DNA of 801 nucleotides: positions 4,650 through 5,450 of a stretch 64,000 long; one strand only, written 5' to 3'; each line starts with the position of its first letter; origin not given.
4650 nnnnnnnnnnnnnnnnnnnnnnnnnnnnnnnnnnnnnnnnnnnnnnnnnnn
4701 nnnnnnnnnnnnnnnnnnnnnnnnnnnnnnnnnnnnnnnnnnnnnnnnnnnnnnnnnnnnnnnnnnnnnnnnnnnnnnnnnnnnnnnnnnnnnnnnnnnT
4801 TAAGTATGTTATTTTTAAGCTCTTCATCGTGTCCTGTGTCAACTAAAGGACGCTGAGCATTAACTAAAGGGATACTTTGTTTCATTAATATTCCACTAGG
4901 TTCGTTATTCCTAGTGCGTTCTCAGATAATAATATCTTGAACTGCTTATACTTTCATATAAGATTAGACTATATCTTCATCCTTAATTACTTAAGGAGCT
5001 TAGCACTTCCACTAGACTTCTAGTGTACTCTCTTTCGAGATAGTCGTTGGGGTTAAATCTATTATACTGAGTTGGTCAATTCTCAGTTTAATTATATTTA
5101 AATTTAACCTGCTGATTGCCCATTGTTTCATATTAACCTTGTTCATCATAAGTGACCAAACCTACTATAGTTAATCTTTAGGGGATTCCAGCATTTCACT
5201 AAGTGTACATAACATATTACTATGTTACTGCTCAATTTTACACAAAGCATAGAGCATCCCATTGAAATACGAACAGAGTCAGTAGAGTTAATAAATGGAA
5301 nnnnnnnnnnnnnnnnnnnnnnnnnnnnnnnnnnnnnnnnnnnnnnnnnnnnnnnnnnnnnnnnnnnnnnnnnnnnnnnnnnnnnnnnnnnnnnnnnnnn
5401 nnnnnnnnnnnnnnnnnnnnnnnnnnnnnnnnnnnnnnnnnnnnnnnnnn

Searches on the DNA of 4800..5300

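Call 85: search_rna_families(source=window, start=4800, end=5300, threshold=evalue, max_evalue=1)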
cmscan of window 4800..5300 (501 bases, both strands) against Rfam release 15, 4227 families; matches with E-value up to 1: 1.
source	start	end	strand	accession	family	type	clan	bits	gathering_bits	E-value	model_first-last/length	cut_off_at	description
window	4945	5254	-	RF00028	Intron_gpI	Intron;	-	74.7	50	3.1e-19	1-253/253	no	Group I catalytic intron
